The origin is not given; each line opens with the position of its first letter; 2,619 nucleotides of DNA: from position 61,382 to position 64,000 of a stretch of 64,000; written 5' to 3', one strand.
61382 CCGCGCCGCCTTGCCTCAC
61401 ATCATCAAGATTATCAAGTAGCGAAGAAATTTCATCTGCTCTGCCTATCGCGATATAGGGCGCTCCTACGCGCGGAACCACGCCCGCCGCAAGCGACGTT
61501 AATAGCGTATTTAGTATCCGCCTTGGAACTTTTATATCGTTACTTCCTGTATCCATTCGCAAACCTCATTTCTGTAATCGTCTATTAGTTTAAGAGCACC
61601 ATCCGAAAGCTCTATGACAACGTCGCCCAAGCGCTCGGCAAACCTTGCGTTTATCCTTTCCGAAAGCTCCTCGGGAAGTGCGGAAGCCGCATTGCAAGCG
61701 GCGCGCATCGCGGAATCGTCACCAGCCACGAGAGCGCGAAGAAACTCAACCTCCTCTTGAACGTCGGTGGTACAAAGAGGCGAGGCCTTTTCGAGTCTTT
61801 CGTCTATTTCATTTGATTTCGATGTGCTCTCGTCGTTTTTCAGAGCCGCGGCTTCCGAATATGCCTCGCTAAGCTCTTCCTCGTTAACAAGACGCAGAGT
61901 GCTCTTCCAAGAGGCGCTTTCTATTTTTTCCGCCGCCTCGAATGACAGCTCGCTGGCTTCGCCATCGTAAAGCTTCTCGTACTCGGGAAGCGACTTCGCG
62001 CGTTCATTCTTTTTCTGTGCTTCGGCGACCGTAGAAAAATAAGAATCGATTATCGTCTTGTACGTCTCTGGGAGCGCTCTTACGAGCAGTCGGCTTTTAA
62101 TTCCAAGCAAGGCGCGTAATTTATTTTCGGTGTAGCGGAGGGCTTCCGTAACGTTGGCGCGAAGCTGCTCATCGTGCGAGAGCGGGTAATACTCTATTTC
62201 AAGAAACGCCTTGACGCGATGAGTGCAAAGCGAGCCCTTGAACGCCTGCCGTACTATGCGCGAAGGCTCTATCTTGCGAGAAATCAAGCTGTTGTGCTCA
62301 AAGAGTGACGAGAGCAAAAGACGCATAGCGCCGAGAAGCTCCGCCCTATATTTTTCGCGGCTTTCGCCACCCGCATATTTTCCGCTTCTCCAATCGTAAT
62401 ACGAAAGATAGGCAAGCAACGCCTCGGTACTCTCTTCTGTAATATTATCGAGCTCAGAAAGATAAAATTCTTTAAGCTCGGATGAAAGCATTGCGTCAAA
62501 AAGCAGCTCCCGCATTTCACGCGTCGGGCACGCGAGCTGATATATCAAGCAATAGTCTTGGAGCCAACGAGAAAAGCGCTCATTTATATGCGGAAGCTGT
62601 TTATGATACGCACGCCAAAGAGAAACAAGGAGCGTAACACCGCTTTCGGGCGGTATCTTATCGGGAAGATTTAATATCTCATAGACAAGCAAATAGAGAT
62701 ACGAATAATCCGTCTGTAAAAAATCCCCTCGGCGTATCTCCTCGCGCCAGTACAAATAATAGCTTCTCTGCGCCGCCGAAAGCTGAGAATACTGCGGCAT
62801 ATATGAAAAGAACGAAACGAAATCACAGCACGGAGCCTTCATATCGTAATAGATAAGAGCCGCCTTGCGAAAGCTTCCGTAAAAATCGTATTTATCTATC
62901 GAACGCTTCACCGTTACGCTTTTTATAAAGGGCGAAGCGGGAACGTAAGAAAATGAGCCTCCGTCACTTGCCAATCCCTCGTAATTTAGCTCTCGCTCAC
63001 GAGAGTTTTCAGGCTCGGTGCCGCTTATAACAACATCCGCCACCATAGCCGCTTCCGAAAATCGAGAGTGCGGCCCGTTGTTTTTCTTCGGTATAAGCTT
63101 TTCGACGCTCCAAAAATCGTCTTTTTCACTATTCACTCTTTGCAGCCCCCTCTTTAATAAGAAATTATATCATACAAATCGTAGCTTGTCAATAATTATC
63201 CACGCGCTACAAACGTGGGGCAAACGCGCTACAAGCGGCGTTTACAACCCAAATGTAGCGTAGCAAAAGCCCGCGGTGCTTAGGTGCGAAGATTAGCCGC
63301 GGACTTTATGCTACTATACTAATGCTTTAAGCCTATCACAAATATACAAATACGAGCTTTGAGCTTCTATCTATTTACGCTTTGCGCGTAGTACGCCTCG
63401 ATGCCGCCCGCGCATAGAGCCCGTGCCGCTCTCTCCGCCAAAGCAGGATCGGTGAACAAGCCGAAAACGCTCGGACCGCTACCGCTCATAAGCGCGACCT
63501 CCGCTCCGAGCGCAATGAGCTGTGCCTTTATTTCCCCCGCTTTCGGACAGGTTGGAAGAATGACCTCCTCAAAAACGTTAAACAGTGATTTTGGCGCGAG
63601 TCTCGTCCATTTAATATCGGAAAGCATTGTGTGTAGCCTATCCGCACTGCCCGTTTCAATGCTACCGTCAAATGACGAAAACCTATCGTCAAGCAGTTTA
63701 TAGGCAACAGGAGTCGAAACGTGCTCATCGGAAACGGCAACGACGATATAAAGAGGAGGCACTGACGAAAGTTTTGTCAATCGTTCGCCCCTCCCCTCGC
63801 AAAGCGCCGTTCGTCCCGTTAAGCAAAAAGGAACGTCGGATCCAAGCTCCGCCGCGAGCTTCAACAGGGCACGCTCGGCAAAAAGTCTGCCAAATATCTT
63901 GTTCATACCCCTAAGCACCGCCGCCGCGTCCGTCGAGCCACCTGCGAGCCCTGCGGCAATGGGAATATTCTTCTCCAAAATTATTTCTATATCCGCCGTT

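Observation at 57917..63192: Self-contained TerB-N / P-loop ATPase / Lhr-like helicase operon (Shango-type candidate anti-phage system) between ispE and housekeeping genes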

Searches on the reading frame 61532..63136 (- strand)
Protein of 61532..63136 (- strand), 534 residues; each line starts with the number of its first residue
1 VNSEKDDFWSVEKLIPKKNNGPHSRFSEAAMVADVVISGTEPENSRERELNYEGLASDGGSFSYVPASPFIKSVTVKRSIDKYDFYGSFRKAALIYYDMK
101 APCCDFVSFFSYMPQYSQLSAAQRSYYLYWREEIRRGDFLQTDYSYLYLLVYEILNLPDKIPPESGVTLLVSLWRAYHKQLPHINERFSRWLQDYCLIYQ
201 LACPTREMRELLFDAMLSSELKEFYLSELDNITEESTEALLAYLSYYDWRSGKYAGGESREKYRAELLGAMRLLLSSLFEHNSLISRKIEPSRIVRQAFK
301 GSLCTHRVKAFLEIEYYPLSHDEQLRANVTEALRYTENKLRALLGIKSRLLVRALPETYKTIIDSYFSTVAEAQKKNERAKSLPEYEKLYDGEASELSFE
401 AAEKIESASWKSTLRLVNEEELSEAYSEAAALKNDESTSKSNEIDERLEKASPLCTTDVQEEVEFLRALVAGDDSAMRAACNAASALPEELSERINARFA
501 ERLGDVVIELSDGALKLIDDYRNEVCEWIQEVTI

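Call 3: search_protein_families(library=pfam, proteins=[window:61532-63136:-], max_evalue=0.01)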
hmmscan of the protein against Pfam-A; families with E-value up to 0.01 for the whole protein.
window:61532-63136:- (534 aa): 2 families
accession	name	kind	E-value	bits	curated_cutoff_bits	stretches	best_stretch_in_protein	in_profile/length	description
PF13208.11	TerB_N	-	8.3e-14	52.3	25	1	105-202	48-138/207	TerB N-terminal domain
PF15615.11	TerB_C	-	1.7e-05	25.5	26.3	1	406-525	30-147/148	TerB-C domain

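Call 4: search_protein_families(library=padloc, proteins=[window:61532-63136:-], max_evalue=0.01)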
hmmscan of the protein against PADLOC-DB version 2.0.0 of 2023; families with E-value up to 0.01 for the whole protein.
window:61532-63136:- (534 aa): 1 family
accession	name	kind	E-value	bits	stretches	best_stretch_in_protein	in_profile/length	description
PDLC03958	SngA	-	4.1e-44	150.1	1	76-529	73-527/528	-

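Call 5: search_protein_families(library=ncbifam, proteins=[window:61532-63136:-], max_evalue=0.01)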
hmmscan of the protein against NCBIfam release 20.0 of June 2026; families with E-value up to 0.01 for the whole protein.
window:61532-63136:- (534 aa): 0 families

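Call 19: find_homologous_proteins(query=window:61532-63136:-, max_evalue=0.00001)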
Query window:61532-63136:- (534 aa): 564 proteins with E <= 0.00001 among 8000 candidates; the best 120 are listed.
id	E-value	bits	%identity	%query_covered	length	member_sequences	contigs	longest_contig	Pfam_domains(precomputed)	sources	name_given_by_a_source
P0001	0.0e+0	1092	92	100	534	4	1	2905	PF13208.12,PF15615.12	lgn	-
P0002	7.4e-162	558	49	99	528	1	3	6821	PF13208.12,PF15615.12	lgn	-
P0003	8.2e-159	548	48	100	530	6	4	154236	PF13208.12,PF15615.12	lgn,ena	-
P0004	3.9e-158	546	50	100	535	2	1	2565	PF13208.12,PF15615.12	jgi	jgi:hypothetical protein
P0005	1.1e-157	544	48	99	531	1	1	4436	PF13208.12,PF15615.12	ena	-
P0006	3.0e-157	543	49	100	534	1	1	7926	PF13208.12,PF15615.12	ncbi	-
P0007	1.1e-156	541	48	99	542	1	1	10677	PF13208.12,PF15615.12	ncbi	-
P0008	1.8e-156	540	49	99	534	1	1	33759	PF13208.12,PF15615.12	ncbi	-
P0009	9.1e-156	538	47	100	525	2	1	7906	PF13208.12,PF15615.12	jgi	-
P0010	5.9e-155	535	47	100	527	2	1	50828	PF13208.12,PF15615.12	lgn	-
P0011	8.9e-154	531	47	99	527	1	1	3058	PF13208.12,PF15615.12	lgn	-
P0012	1.4e-152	527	46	99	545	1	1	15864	PF13208.12,PF15615.12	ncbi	-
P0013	2.8e-152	526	48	99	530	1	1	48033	PF13208.12,PF15615.12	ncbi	-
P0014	4.8e-152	526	46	100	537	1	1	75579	PF13208.12,PF15615.12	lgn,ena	-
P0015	6.7e-152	525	46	100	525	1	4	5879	PF13208.12,PF15615.12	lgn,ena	-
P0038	2.2e-146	507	46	99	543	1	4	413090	PF13208.12,PF15615.12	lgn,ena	-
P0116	1.0e-138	482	42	99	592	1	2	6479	PF13208.12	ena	-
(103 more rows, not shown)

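Call 27: search_solved_structures(query=window:61532-63136:-, max_evalue=1)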
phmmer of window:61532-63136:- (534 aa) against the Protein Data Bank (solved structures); distinct sequences matched with E-value up to 1: 0.

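Call 46: predict_structure(alignment_id=A1)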
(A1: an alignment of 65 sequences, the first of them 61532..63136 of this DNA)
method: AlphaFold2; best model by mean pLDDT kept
length: 534 residues; sequences in the alignment: 65
mean_pLDDT: 80.8   pTM: 0.60
mean pLDDT of the five models: 80.8, 78.3, 77.1, 75.9, 75.7
residues with pLDDT >= 90: 241; 70-90: 171; 50-70: 80; < 50: 42
segments of 3 or more residues with pLDDT < 50: 1-3, 49-57, 432-456
pLDDT, mean of each block of 10 residues (from residue 1): 54 62 52 60 49 49 90 92 77 86 92 85 95 94 94 91 95 95 92 95 90 91 84 86 89 74 91 92 81 93 83 94 92 94 85 92 94 88 75 60 76 67 59 40 34 51 92 91 91 92 88 89 90 79
secondary structure, 60 per line:
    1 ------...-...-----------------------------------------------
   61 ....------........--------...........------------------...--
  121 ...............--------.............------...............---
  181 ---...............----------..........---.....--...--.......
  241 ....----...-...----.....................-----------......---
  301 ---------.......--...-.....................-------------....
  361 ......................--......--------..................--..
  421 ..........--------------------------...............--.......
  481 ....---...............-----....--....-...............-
elements in order: E61-64 E71-78 H87-97 H121-135 H144-156 H163-177 H184-198 H209-218 H222-226 H234-244 H260-280 E292-297 E310-316 H323-343 H357-382 H385-390 H399-416 H419-430 H457-471 H474-484 H488-502 E508-511 E514-517 H519-533

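Call 52: find_encoding_contigs(protein=P0038, flank=7000, max_places=2)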
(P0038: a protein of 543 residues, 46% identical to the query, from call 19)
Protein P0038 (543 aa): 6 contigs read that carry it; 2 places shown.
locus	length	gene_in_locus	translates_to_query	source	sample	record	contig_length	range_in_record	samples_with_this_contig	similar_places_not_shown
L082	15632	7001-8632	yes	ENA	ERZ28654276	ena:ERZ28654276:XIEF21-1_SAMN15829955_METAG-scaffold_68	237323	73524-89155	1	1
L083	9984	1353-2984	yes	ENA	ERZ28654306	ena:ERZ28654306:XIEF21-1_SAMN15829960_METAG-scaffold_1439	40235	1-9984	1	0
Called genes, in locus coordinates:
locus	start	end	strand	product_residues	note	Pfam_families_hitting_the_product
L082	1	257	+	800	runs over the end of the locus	PF00133:tRNA-synt_1, PF01406:tRNA-synt_1e (faint), PF09334:tRNA-synt_1g, PF13603:tRNA-synt_1_2, PF00133:tRNA-synt_1, PF08264:Anticodon_1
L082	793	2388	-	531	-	-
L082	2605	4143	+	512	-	PF01564:Spermine_synth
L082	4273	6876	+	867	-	PF00690:Cation_ATPase_N, PF00122:E1-E2_ATPase, PF00702:Hydrolase, PF00689:Cation_ATPase_C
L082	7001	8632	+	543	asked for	PF13208:TerB_N, PF15615:TerB_C (weak)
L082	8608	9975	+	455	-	PF10923:BrxC_BrxD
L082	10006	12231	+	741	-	PF00270:DEAD, PF04851:ResIII (faint), PF00271:Helicase_C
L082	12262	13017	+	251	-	PF01209:Ubie_methyltran, PF05401:NodS (weak), PF13489:Methyltransf_23, PF02353:CMAS (weak), PF13847:Methyltransf_31, PF08241:Methyltransf_11, PF08242:Methyltransf_12, PF13649:Methyltransf_25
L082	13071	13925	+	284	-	PF01430:HSP33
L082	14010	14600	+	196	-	PF02777:Sod_Fe_C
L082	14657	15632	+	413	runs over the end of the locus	PF00365:PFK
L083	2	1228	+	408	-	?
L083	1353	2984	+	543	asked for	PF13208:TerB_N, PF15615:TerB_C (weak)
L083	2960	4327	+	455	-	PF10923:BrxC_BrxD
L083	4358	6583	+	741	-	PF00270:DEAD, PF04851:ResIII (faint), PF00271:Helicase_C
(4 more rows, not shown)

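Call 53: find_encoding_contigs(protein=P0116, flank=7000, max_places=2)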
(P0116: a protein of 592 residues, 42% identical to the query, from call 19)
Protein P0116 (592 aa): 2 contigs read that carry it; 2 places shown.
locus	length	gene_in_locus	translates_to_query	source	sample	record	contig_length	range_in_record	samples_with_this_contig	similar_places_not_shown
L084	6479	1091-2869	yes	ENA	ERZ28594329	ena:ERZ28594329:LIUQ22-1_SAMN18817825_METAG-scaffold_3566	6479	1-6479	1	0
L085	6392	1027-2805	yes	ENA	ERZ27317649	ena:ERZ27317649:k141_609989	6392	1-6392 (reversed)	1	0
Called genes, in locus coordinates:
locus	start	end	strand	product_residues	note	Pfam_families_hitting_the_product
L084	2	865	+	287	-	?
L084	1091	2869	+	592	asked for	PF13208:TerB_N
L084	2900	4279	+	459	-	PF10923:BrxC_BrxD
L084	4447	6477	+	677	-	?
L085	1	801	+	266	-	?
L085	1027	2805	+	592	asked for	PF13208:TerB_N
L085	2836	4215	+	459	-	PF10923:BrxC_BrxD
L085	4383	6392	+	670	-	?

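Call 84: search_protein_representatives(protein=window:61532-63136:-)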
Query: 534 residues. Proteins with E-value up to 0.001 (for the whole library): 2070; up to 1e-10: 1029; up to 1e-30: 407. The best 150 are listed.
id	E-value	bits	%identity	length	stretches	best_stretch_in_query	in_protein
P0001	0.0e+00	1092.1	92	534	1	1-534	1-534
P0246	1.0e-135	470.1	49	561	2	3-431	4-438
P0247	2.9e-131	455.4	45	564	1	2-532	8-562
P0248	2.2e-129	449.1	50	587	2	3-429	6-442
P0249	2.7e-126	439.0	43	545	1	2-532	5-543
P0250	1.8e-125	436.2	47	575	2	3-423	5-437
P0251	2.9e-124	432.3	45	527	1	5-530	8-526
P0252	4.3e-123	428.4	44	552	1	3-531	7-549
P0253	6.0e-121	421.4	50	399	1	2-394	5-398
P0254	1.2e-119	417.1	43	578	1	2-530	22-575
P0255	4.9e-118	411.7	43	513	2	3-426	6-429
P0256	1.0e-116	407.4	41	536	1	2-525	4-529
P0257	2.9e-114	399.3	40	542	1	6-530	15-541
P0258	1.5e-113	396.9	40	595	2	16-531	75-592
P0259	4.9e-111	388.6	42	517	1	3-531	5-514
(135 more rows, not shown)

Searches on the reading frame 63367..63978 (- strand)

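Call 56: search_protein_families(library=pfam, proteins=[window:63367-63978:-], max_evalue=0.001)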
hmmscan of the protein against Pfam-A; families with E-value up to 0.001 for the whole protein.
window:63367-63978:- (203 aa): 2 families
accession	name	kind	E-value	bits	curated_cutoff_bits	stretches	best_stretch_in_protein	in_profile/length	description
PF00288.32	GHMP_kinases_N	-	7.4e-12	45.8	22.3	1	1-55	22-86/87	GHMP kinases N terminal domain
PF08544.19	GHMP_kinases_C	-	9e-12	45.7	21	1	131-192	20-83/85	GHMP kinases C terminal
